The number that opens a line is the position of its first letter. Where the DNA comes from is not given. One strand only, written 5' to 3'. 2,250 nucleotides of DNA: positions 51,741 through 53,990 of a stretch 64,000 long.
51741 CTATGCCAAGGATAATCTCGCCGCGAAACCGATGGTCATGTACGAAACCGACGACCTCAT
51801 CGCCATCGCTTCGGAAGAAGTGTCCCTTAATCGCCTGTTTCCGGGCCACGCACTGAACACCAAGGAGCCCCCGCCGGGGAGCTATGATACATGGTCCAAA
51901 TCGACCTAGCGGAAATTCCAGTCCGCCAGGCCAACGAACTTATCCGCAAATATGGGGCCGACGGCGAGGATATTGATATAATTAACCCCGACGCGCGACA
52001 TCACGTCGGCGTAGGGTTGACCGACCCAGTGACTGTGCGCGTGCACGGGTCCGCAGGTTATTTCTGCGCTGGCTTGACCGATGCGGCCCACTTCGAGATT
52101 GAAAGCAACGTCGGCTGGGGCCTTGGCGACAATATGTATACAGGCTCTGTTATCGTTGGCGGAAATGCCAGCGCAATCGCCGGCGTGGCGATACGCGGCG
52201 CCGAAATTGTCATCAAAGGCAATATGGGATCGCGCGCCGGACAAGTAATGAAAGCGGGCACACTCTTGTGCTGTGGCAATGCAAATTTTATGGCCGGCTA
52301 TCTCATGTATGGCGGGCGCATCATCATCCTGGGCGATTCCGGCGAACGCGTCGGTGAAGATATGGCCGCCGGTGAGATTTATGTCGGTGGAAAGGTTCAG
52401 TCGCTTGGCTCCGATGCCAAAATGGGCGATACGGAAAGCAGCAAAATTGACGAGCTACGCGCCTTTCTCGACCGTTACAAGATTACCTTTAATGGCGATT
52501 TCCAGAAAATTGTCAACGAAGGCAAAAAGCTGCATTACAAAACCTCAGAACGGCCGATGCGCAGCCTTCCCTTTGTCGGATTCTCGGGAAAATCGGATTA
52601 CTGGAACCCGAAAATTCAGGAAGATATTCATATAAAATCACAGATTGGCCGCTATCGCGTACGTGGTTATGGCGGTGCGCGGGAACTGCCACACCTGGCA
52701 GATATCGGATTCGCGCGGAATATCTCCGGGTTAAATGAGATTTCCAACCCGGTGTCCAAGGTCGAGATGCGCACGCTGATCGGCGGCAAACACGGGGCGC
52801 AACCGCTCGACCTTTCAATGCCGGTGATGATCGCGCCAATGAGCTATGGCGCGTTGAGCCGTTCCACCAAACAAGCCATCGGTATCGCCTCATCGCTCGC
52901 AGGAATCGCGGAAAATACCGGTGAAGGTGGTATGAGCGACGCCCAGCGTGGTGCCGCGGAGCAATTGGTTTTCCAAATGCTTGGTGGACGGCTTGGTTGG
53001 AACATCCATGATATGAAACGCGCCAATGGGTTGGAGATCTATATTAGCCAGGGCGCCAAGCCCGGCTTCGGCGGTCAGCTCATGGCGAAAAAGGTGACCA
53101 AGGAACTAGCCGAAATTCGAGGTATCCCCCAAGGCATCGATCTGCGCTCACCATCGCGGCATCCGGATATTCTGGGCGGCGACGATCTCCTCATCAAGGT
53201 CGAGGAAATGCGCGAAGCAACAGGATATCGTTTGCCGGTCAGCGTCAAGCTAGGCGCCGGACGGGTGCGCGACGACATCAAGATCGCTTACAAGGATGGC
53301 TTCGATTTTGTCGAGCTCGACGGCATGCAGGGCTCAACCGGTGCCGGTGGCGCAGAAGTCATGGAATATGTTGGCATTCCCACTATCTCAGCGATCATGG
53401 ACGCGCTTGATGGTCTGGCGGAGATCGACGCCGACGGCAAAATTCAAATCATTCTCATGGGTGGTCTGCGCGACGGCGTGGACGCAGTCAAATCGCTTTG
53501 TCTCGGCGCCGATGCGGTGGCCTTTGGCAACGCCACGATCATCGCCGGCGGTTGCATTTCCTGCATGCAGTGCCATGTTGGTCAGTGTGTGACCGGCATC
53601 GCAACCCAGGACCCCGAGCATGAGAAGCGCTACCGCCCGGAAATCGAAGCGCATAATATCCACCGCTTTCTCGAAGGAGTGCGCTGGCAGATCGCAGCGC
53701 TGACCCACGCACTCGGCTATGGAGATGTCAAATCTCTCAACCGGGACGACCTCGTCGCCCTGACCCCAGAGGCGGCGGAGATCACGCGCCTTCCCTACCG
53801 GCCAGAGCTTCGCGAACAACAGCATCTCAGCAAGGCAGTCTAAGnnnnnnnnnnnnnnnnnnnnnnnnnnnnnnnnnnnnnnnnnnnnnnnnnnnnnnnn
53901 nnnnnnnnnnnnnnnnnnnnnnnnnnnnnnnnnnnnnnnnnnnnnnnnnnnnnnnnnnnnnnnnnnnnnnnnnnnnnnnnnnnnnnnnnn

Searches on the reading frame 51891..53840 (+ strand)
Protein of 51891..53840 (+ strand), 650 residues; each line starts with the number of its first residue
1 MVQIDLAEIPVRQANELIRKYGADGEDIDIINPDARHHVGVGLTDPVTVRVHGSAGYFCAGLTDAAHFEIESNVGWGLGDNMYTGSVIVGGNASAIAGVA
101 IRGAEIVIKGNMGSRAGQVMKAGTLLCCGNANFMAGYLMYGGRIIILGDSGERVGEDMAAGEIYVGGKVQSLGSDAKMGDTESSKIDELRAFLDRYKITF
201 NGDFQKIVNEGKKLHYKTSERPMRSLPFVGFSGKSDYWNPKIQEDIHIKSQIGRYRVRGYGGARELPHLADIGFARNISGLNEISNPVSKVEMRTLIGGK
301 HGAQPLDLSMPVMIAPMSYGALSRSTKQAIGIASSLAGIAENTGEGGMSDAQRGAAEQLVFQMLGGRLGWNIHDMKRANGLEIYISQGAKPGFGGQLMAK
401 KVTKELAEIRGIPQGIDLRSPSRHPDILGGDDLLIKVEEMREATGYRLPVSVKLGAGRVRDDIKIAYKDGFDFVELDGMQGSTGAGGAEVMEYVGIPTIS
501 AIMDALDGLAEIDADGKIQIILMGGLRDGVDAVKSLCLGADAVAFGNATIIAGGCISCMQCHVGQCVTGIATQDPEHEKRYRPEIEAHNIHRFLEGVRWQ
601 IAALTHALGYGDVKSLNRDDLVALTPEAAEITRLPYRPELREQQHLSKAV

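Call 63: search_protein_families(library=pfam, proteins=[window:51891-53840:+], max_evalue=0.00001)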
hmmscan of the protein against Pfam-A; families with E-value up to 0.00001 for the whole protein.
window:51891-53840:+ (650 aa): 3 families
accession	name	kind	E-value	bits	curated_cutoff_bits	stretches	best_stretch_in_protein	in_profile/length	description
PF01645.23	Glu_synthase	-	8.2e-89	298.8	20.4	1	302-610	59-368/369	Conserved region in glutamate synthase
PF01493.24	GXGXG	-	1.3e-13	51.3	32.5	1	35-185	19-182/190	GXGXG motif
PF01070.24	FMN_dh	-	7.1e-08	32.3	24.9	1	505-552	259-308/350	FMN-dependent dehydrogenase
